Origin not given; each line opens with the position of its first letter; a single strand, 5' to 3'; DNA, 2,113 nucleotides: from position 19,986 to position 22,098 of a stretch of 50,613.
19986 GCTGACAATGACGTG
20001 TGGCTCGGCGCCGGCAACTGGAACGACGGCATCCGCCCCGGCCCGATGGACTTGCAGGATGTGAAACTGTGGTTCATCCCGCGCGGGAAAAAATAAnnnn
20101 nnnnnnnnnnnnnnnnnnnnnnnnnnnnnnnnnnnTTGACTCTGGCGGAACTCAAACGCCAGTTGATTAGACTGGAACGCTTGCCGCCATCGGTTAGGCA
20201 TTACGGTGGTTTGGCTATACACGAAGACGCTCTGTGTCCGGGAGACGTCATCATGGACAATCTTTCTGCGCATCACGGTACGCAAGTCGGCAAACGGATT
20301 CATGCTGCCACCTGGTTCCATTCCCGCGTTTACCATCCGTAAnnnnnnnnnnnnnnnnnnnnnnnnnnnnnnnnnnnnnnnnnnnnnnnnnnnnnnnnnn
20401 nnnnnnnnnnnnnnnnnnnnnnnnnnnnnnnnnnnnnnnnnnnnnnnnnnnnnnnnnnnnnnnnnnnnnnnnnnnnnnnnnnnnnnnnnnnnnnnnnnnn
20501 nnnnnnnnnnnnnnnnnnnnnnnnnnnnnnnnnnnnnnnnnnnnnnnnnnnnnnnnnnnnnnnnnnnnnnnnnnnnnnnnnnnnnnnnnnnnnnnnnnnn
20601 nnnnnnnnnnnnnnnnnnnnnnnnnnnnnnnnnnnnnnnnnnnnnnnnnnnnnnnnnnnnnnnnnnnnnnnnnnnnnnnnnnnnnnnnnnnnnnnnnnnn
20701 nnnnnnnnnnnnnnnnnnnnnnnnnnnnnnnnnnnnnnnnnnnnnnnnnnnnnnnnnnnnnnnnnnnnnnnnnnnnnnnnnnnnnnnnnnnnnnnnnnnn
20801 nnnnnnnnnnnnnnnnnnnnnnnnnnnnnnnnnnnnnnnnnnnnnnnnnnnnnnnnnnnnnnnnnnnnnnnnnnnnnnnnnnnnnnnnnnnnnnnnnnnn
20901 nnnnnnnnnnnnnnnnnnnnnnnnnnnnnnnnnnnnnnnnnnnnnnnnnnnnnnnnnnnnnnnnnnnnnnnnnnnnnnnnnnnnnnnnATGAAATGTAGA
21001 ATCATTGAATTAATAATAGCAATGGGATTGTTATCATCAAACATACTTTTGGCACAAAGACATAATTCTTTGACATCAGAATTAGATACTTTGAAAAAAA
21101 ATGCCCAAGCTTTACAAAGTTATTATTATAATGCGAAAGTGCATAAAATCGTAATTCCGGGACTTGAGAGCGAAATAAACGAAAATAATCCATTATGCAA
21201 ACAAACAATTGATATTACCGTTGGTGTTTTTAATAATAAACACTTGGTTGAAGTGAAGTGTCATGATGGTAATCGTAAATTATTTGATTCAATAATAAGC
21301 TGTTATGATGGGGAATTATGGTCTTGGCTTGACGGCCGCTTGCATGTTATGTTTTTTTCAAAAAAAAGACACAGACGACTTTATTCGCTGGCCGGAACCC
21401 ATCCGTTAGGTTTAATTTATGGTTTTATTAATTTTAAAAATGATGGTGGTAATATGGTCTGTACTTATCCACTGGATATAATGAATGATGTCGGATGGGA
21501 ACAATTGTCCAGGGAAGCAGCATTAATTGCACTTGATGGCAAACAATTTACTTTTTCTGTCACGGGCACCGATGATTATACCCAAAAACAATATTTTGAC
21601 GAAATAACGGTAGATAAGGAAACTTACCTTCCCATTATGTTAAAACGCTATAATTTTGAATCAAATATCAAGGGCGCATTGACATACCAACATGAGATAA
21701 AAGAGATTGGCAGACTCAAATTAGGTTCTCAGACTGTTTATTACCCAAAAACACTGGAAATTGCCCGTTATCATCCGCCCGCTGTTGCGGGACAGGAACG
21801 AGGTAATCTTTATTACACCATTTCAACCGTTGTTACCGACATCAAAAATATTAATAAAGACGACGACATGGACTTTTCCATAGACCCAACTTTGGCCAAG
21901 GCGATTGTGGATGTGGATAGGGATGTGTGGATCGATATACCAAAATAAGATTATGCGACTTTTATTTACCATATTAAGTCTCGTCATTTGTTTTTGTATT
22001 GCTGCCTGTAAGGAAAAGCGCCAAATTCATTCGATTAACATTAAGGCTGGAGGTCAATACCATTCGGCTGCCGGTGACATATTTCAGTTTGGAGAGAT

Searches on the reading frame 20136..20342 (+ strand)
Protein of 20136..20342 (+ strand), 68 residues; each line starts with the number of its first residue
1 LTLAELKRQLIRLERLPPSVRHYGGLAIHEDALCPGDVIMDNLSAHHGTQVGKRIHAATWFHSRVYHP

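Call 51: search_protein_families(library=pfam, proteins=[window:20136-20342:+], max_evalue=1)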
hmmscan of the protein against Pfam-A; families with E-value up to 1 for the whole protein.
window:20136-20342:+ (68 aa): 0 families

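Call 67: search_dna_similar(query=window:20136-20339:+, collection=plasmids, mode=protein, max_evalue=1, max_rows=10)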
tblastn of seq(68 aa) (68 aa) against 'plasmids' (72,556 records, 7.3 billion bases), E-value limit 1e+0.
No match.

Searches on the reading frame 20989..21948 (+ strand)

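Call 11: search_protein_families(library=pfam, proteins=[window:20989-21948:+], max_evalue=0.01)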
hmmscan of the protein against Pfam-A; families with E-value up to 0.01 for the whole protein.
window:20989-21948:+ (319 aa): 0 families

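Call 51: search_protein_families(library=pfam, proteins=[L015:12948-13730:-, L015:13800-14039:-, L015:12454-12951:-], max_evalue=1)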
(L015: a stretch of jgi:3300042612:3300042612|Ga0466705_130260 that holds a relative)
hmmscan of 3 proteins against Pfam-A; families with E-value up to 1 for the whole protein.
L015:12948-13730:- (260 aa): 1 family
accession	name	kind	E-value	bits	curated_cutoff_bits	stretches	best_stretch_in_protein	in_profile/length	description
PF08565.17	CDC37_M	-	0.19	12.2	25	0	165-191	21-47/113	Cdc37 Hsp90 binding domain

L015:13800-14039:- (79 aa): 0 families

L015:12454-12951:- (165 aa): 2 families
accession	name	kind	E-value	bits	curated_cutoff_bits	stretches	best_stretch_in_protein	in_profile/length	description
PF01850.27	PIN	-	5.6e-06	27.4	23.6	1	6-122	3-113/120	PIN domain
PF07071.17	KDGP_aldolase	-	0.17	12.1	26.7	1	98-158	43-105/218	KDGP aldolase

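Call 91: search_protein_families(library=ncbifam, proteins=[window:20989-21948:+, L015:6979-7401:-, L015:12948-13730:-, L015:13800-14039:-], max_evalue=0.01)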
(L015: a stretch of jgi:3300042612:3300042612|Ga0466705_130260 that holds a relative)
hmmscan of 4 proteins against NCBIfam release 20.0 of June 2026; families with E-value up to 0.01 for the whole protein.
window:20989-21948:+ (319 aa): 0 families

L015:6979-7401:- (140 aa): 0 families

L015:12948-13730:- (260 aa): 0 families

L015:13800-14039:- (79 aa): 0 families
